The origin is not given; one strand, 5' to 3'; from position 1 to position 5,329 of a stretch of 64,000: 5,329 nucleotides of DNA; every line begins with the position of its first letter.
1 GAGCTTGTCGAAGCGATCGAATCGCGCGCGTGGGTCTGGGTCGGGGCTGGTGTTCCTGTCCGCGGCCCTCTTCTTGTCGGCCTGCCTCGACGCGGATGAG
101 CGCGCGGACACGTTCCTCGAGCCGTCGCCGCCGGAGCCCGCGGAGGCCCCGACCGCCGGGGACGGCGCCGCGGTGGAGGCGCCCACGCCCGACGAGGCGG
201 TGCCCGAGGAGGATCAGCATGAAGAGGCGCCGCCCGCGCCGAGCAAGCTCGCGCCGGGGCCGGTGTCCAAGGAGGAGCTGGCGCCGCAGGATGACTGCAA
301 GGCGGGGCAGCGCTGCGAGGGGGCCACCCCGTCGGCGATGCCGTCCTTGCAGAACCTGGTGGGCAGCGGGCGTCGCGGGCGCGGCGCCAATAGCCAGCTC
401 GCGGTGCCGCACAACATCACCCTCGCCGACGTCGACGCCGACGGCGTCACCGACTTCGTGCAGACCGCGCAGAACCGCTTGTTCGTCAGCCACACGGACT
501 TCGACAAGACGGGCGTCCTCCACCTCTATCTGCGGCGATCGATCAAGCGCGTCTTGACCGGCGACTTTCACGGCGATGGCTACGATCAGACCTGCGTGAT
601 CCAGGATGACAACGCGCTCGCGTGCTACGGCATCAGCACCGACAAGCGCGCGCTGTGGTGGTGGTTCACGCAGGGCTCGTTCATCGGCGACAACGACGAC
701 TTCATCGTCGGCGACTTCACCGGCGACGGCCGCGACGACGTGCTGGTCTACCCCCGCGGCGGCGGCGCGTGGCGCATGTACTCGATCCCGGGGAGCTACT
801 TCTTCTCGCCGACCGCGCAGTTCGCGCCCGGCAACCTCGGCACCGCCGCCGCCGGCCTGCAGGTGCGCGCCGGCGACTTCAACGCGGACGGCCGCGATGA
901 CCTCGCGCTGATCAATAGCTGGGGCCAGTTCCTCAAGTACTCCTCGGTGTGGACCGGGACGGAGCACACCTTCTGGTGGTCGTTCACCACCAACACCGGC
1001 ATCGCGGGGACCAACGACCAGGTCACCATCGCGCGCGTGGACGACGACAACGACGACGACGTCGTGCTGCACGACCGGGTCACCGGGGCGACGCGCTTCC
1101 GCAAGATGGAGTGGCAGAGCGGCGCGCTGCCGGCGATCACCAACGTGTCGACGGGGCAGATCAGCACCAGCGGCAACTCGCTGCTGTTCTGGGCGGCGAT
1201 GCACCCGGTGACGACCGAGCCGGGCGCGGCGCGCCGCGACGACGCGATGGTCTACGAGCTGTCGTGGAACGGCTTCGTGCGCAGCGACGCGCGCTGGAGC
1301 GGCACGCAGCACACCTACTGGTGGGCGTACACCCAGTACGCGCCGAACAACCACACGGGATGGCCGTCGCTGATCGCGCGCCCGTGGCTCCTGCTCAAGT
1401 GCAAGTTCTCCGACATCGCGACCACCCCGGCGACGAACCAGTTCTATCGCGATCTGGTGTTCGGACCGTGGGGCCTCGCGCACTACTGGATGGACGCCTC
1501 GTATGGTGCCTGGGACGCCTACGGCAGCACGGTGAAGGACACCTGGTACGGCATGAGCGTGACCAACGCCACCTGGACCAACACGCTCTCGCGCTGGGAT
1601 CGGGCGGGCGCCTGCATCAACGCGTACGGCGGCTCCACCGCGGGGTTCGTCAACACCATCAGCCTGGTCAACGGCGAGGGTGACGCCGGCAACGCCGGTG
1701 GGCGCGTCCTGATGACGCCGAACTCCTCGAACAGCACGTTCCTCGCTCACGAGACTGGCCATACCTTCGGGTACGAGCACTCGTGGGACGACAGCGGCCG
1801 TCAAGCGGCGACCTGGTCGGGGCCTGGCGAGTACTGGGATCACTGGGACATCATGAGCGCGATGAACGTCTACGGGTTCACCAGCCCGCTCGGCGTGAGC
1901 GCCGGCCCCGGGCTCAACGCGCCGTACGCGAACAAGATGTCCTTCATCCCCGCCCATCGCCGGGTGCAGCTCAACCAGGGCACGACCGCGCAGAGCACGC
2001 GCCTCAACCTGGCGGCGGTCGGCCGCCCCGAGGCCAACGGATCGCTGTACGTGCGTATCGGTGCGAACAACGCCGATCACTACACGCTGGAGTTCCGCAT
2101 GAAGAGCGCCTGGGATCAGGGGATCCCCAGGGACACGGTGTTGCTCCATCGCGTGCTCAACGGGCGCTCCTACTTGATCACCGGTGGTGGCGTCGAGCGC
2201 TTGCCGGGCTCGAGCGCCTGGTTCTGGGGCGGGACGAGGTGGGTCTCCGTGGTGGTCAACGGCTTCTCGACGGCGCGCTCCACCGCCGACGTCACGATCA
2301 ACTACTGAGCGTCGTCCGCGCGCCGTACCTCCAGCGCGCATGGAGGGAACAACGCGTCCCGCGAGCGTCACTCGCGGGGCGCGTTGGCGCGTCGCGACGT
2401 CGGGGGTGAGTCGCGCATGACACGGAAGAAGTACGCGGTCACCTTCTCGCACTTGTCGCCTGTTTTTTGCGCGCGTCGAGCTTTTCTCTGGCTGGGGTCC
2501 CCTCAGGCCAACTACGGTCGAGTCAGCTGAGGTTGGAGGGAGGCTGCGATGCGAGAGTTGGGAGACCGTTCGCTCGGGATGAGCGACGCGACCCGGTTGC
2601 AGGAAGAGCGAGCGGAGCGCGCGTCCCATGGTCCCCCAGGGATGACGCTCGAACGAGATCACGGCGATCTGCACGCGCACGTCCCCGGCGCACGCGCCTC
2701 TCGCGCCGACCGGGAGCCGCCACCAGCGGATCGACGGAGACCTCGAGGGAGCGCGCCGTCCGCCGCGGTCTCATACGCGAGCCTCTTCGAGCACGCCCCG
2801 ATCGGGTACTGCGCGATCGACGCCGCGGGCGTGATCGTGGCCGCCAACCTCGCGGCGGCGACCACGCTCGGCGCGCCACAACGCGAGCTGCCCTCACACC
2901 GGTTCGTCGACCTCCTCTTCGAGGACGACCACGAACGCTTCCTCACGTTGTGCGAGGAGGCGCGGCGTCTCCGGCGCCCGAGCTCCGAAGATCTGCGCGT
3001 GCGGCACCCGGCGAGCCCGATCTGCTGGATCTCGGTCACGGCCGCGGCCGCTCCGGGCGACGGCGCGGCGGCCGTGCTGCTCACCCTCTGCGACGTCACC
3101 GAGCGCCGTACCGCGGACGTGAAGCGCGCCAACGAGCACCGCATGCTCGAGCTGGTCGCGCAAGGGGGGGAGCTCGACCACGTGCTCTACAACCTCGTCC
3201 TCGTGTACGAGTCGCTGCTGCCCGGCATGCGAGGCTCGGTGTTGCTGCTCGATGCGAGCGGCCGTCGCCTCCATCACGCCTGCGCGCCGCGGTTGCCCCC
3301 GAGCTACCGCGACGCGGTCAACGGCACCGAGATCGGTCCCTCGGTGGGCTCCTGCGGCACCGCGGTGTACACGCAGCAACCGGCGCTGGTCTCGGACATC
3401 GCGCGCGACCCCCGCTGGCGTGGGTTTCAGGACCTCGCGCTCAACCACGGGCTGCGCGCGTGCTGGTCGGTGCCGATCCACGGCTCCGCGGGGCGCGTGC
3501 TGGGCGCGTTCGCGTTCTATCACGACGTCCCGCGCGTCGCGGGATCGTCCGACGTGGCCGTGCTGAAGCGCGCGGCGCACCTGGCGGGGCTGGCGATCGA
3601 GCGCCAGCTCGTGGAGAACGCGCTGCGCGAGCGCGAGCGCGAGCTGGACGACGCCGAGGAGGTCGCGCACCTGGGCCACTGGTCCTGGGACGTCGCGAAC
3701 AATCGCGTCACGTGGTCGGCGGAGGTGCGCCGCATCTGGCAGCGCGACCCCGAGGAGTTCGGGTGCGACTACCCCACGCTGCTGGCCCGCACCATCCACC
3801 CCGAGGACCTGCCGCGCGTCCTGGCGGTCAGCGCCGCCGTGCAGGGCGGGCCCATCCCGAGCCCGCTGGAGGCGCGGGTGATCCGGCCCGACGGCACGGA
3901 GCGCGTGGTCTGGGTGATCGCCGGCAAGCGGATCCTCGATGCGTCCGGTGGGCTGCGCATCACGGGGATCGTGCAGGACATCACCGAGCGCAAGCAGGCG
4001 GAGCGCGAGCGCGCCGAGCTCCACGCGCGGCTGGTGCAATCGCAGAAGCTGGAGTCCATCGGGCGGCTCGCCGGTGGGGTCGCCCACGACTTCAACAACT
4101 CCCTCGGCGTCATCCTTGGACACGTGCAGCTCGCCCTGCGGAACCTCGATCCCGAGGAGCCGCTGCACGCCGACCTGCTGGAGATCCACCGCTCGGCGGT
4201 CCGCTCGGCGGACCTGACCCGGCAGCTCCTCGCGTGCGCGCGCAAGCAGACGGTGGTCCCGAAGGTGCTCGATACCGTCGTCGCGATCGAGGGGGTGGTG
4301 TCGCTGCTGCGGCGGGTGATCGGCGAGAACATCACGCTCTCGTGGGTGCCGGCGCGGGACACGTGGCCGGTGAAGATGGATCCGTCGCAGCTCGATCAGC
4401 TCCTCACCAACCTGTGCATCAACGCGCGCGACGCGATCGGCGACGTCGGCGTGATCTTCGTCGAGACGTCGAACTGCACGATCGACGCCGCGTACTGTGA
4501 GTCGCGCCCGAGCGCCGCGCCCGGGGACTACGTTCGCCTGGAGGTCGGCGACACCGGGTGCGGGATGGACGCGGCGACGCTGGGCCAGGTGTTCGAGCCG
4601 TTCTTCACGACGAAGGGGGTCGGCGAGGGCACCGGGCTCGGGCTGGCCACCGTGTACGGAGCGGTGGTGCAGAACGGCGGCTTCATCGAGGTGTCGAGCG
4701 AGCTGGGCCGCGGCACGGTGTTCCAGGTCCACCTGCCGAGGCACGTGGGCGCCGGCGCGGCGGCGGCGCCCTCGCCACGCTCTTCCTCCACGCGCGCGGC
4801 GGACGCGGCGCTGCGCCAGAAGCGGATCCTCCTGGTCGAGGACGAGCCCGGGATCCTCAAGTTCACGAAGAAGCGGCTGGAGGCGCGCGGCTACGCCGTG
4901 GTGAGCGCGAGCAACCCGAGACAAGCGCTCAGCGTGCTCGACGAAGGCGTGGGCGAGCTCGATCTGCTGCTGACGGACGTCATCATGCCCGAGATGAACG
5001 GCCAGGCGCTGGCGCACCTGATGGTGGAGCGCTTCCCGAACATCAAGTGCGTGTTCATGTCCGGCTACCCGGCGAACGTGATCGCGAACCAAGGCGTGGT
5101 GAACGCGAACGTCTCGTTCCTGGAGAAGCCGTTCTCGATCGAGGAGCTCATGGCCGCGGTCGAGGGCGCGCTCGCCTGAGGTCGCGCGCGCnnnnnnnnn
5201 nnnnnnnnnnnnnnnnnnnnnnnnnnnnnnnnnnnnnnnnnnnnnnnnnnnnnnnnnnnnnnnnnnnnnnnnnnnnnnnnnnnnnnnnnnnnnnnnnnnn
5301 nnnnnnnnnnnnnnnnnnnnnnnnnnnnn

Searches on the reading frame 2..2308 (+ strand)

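Call 7: search_protein_families(library=pfam, proteins=[window:2-2308:+], max_evalue=0.0001)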
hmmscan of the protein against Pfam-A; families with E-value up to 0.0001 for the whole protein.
window:2-2308:+ (768 aa): 2 families
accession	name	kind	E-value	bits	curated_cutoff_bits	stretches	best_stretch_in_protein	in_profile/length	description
PF13517.12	FG-GAP_3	-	9.2e-09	36.2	26.9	1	238-302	1-60/61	FG-GAP-like repeat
PF13583.11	Reprolysin_4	-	1.3e-05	25.4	22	1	551-602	108-160/203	Metallo-peptidase family M12B Reprolysin-like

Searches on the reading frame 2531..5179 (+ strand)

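Call 7: search_protein_families(library=pfam, proteins=[window:2531-5179:+], max_evalue=0.0001)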
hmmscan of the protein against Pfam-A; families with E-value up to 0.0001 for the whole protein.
window:2531-5179:+ (882 aa): 10 families
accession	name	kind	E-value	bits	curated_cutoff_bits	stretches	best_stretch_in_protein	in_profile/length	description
PF00072.30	Response_reg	-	7.9e-19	68.3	30.2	1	766-878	1-111/111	Response regulator receiver domain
PF02518.31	HATPase_c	-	9.6e-19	68.3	26.4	1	617-737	2-109/111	Histidine kinase-, DNA gyrase B-, and HSP90-like ATPase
PF13185.12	GAF_2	-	8.8e-18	65.3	28.6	1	230-357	18-136/136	GAF domain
PF01590.32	GAF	-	4.9e-17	63.1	22.4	1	215-356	2-133/133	GAF domain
PF08448.16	PAS_4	-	6.9e-12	46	23.1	1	86-193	1-109/110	PAS fold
PF08447.18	PAS_3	-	2.5e-11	44.1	25.6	1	393-474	2-81/89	PAS fold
PF00989.32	PAS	-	2.2e-09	37.8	22.6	1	82-149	3-70/113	PAS fold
PF13426.13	PAS_9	-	1.2e-07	32.4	27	0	92-191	3-103/103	PAS domain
PF13188.13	PAS_8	-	2.2e-06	27.8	21.8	1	82-136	3-57/65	PAS domain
PF00512.31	HisKA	-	7.9e-06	26.3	26.9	1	511-573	3-64/66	His Kinase A (phospho-acceptor) domain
